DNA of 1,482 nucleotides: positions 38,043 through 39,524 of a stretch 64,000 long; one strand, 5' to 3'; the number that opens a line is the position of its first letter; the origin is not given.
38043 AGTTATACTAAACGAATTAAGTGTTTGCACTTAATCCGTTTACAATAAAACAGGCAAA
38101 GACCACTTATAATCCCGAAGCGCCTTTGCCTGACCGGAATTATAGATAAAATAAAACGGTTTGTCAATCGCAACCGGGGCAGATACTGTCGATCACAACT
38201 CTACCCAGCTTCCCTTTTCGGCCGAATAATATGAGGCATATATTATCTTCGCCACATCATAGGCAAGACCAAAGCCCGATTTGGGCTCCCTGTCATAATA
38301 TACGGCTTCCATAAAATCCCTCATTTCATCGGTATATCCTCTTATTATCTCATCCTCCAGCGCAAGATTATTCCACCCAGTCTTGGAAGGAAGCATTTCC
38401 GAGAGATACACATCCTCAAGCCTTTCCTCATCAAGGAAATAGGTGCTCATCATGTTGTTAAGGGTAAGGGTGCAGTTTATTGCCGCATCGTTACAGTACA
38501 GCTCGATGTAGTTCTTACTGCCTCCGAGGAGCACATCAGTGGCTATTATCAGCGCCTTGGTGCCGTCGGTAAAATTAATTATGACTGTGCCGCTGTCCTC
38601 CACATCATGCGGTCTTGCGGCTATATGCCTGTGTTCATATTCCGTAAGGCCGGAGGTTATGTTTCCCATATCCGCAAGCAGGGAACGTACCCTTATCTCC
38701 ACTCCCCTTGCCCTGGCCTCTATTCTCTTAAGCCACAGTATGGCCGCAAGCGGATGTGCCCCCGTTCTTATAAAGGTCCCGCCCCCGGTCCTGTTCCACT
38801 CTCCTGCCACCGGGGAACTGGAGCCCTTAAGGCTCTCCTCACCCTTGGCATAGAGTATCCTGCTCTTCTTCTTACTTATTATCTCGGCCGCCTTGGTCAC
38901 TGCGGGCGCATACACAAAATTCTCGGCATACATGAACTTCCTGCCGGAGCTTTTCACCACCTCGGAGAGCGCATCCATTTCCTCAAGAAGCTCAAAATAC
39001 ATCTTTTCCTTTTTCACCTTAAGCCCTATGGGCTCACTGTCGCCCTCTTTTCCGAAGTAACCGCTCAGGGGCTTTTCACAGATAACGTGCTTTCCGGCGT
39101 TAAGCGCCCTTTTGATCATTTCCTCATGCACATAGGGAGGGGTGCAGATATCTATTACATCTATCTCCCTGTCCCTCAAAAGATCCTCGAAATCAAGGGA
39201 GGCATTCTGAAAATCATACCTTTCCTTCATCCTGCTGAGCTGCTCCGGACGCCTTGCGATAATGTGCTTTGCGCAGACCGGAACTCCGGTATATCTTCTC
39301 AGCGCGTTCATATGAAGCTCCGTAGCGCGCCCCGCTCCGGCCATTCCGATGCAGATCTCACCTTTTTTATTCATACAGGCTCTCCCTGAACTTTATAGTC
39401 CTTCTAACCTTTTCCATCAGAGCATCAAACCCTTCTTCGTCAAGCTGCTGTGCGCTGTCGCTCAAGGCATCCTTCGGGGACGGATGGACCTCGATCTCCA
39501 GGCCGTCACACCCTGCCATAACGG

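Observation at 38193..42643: Carrier-protein acylation cassette plus a DAHP-synthase homolog embedded in the nonulosonic-acid cluster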

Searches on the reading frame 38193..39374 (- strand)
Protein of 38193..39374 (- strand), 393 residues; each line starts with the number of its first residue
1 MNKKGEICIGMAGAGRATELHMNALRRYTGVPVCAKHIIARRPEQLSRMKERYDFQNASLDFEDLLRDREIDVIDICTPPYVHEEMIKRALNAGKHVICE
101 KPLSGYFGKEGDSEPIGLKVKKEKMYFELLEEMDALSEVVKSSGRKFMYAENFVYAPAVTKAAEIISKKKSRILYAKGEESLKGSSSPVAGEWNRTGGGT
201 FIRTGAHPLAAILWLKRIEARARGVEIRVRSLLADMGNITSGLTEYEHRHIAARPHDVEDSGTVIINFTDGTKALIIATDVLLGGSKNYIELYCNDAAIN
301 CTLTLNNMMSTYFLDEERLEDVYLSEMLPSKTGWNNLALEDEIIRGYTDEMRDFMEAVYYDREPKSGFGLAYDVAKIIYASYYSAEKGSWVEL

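Call 4: search_protein_families(library=pfam, proteins=[window:38193-39374:-])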
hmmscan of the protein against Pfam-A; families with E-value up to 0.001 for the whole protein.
window:38193-39374:- (393 aa): 3 families
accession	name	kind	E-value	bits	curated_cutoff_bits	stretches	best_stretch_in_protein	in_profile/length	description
PF01408.29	GFO_IDH_MocA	-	2e-18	67.6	24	1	9-104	3-96/120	Oxidoreductase family, NAD-binding Rossmann fold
PF22725.1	GFO_IDH_MocA_C3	-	5.5e-06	26.8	27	1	191-299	37-123/124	GFO/IDH/MocA C-terminal domain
PF02894.22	GFO_IDH_MocA_C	-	0.00026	21.3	22.9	0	193-393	32-218/218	Oxidoreductase family, C-terminal alpha/beta domain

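Call 6: search_protein_families(library=ncbifam, proteins=[window:38193-39374:-], max_evalue=0.00001)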
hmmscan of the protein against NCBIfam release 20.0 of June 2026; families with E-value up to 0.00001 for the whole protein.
window:38193-39374:- (393 aa): 6 families
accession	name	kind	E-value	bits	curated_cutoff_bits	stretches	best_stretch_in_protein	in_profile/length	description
NF052479.1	LevoglcsnDh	equivalog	3.3e-23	82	650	1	9-104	6-107/386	levoglucosan dehydrogenase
TIGR04380.1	myo_inos_iolG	equivalog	4.5e-18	65.2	355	1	8-104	3-98/330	inositol 2-dehydrogenase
NF040723.1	UDP-GlcNAcDh_Arch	equivalog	4.6e-08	32.9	450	1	9-104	3-94/302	UDP-N-acetylglucosamine 3-dehydrogenase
NF007574.0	PRK10206.1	equivalog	4.6e-07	29.2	352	1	37-104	33-99/345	oxidoreductase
NF008607.0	PRK11579.1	subfamily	5.3e-07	28.9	330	1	47-103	41-97/346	oxidoreductase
NF052679.1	InsChiInosDhIolG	equivalog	2.2e-06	26.9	540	1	9-104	5-100/343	bifunctional inositol 2-dehydrogenase/D-chiro-inositol 1-dehydrogenase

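Call 17: search_solved_structures(query=window:38193-39374:-, max_evalue=0.001)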
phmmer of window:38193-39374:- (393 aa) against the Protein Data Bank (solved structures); distinct sequences matched with E-value up to 0.001: 58.
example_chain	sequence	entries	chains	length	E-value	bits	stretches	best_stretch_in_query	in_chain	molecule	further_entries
6a3f_A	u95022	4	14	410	1e-15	61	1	34-109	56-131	Putative dehydrogenase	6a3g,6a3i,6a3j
6jw6_A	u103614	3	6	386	6.5e-12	48.5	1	7-104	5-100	Dehydrogenase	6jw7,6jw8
4h3v_A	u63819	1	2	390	2.6e-11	46.5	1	9-106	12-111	Oxidoreductase domain protein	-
4gqa_A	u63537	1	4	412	7.5e-11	45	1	6-104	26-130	NAD binding Oxidoreductase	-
7xr9_A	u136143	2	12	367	9.5e-11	44.7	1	8-104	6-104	DgpA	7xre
3cea_A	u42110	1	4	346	2.2e-10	43.4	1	10-245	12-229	Myo-inositol 2-dehydrogenase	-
9azo_A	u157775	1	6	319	3e-10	43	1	7-105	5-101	PmdC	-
4fb5_A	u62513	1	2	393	7.9e-10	41.6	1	13-107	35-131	Probable oxidoreductase protein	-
3hnp_A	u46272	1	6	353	3e-09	39.7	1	8-104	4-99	Oxidoreductase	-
3ezy_A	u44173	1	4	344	4.4e-09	39.2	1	8-104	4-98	Dehydrogenase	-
9m3d_B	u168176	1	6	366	1e-08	38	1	16-104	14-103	DgpA1 from W974-1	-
4mkx_A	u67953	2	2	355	1.4e-08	37.5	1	6-104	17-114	Inositol dehydrogenase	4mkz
4n54_A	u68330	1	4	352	1.5e-08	37.4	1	7-104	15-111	Inositol dehydrogenase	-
5ya8_A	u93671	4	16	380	2.3e-08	36.8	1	13-104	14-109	Scyllo-inositol dehydrogenase with L-glucose dehydrogenase activity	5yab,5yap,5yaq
6ktj_A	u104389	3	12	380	2.7e-08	36.6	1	13-104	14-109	Scyllo-inositol dehydrogenase with L-glucose dehydrogenase activity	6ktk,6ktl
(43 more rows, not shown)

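Call 35: find_related_loci(query=A1, collection=metagenome_contigs, flank=10000)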
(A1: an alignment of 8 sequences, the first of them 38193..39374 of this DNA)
Query A1 (393 aa) in metagenome_contigs; peptide patterns used: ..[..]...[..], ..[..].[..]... (x = any residue, [..] = any of these).
600 stretches matched a pattern (row limit reached: there are more); 376 encode a relative of the query (tblastn E <= 1e-3); the best 80 are kept; 80 distinct loci.
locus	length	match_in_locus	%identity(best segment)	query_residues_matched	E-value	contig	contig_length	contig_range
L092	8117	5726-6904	91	1-393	0e+0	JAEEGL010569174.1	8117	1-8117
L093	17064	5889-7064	75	1-392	0e+0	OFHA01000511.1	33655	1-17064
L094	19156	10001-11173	75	1-391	0e+0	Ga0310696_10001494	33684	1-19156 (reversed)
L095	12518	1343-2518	75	1-392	0e+0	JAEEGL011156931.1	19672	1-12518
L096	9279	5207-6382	74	1-392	0e+0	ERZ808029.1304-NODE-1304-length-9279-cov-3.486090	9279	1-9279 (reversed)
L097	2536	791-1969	74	1-393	0e+0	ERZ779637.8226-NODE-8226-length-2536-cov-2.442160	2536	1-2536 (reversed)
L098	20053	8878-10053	73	1-392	0e+0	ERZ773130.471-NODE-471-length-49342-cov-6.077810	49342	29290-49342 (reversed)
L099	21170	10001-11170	72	4-393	0e+0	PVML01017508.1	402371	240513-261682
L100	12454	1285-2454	72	4-393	0e+0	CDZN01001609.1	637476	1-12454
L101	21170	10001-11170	72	4-393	0e+0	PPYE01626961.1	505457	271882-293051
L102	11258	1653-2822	72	4-393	0e+0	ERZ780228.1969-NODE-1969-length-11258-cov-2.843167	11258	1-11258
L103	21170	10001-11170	72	4-393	0e+0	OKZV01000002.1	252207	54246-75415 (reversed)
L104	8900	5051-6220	72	4-393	0e+0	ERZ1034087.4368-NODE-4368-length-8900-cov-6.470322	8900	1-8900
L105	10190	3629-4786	74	1-386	0e+0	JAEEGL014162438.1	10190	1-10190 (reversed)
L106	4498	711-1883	72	1-391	0e+0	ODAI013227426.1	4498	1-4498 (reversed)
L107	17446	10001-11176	74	1-392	0e+0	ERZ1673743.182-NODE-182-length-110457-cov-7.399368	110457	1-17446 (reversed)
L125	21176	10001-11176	72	1-392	0e+0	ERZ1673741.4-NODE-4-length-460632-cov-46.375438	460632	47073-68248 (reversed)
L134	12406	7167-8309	61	7-388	5e-160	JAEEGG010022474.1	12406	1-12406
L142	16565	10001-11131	61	16-393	9e-155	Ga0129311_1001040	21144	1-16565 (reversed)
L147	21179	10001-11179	54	1-393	2e-146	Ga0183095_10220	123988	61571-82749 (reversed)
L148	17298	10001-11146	58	7-388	5e-145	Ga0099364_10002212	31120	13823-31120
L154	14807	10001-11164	54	6-393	3e-140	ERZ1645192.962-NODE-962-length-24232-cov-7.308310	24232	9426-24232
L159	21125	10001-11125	53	1-391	2e-137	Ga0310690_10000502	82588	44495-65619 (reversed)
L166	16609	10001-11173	50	3-393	2e-129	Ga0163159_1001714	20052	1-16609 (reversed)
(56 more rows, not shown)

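Call 39: search_protein_families(library=pfam, proteins=[L107:11195-12229:+, L125:11183-12313:+, L125:7668-8798:+, L101:13379-14356:+, L159:9019-9969:+, L134:4559-5635:+, L159:5369-6127:+, L134:11144-12100:+, L148:15536-16603:-, L148:11182-12858:+], max_evalue=0.001)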
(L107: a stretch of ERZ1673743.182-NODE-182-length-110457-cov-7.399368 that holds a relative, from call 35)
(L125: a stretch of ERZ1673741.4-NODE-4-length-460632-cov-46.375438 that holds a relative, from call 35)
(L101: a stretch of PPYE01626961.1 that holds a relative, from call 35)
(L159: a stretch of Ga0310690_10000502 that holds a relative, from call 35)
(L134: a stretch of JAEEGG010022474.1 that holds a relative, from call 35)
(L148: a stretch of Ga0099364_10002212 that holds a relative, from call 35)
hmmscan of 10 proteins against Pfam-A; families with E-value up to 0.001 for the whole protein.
L107:11195-12229:+ (344 aa): 1 family
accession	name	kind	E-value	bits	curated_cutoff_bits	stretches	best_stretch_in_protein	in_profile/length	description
PF00793.26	DAHP_synth_1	-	1.6e-41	142.4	25.5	1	37-334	8-267/270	DAHP synthetase I family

L125:11183-12313:+ (376 aa): 1 family
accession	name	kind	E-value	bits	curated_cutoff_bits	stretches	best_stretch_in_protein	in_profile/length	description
PF01041.23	DegT_DnrJ_EryC1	-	4e-96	322.8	19.8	1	24-371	6-359/360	DegT/DnrJ/EryC1/StrS aminotransferase family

L125:7668-8798:+ (376 aa): 1 family
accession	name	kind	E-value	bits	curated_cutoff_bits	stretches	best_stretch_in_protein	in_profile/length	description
PF05050.19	Methyltransf_21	-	1e-13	52.2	22.7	1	200-347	1-165/173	Methyltransferase FkbM domain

L101:13379-14356:+ (325 aa): 2 families
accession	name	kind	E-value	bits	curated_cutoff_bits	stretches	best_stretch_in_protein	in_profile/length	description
PF00535.33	Glycos_transf_2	-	6.8e-19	68.9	23.3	1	18-173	1-151/168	Glycosyl transferase family 2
PF13641.12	Glyco_tranf_2_3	-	2.7e-08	34.6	27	1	14-135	1-119/230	Glycosyltransferase like family 2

L159:9019-9969:+ (316 aa): 1 family
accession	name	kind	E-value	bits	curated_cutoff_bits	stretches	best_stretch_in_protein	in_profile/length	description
PF00682.25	HMGL-like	-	3.8e-24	85.9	29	1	7-254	2-245/260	HMGL-like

L134:4559-5635:+ (358 aa): 3 families
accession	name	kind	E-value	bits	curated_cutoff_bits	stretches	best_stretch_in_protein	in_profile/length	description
PF08541.16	ACP_syn_III_C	-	9.4e-24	83.8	26.6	1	251-335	2-87/90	3-Oxoacyl-[acyl-carrier-protein (ACP)] synthase III C terminal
PF08545.16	ACP_syn_III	-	4.4e-18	65.4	24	1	114-191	1-80/80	3-Oxoacyl-[acyl-carrier-protein (ACP)] synthase III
PF08392.18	FAE1_CUT1_RppA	-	1.7e-05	24.8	27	1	54-185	79-215/290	FAE1/Type III polyketide synthase-like protein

L159:5369-6127:+ (252 aa): 5 families
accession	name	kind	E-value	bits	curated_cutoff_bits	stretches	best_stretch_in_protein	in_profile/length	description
PF13561.12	adh_short_C2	-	9.7e-57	192.7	27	1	16-245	1-235/236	Enoyl-(Acyl carrier protein) reductase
PF00106.31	adh_short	-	3e-43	148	26.6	1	10-197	1-193/195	short chain dehydrogenase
PF08659.16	KR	-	1e-09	39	22.6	1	11-164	2-160/180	KR domain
PF01370.27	Epimerase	-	1.5e-08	34.8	20.9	1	12-147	1-123/240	NAD dependent epimerase/dehydratase family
PF02882.25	THF_DHG_CYH_C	-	0.00019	21.2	27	0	5-50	32-77/160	Tetrahydrofolate dehydrogenase/cyclohydrolase, NAD(P)-binding domain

L134:11144-12100:+ (318 aa): 2 families
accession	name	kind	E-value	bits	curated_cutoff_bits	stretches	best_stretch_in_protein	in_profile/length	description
PF00535.33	Glycos_transf_2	-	3.2e-26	92.7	23.3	1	5-144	1-142/168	Glycosyl transferase family 2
PF10111.15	Glyco_tranf_2_2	-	2.9e-06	27.4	27.3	1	5-124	1-125/276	Glycosyltransferase like family 2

L148:15536-16603:- (355 aa): 4 families
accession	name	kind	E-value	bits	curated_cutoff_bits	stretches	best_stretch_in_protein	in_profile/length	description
PF01761.26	DHQ_synthase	-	3.4e-44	149.6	24.2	1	70-181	2-113/115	3-dehydroquinate synthase N-terminal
PF24621.2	DHQS_C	-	3.6e-39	134.4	27.6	1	184-317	1-143/144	3-dehydroquinate synthase C-terminal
PF13685.12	Fe-ADH_2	-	9.3e-08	32.6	28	1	18-134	4-108/149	Iron-containing alcohol dehydrogenase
PF00465.25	Fe-ADH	-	1.9e-05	24.8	31.3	1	14-169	4-167/168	Iron-containing alcohol dehydrogenase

L148:11182-12858:+ (558 aa): 2 families
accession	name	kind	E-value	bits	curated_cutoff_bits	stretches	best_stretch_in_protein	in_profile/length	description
PF04055.27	Radical_SAM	-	8e-15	55.8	29.5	1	249-411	3-166/166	Radical SAM superfamily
PF02310.24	B12-binding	-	6.9e-09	36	32.1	1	83-170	36-120/121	B12 binding domain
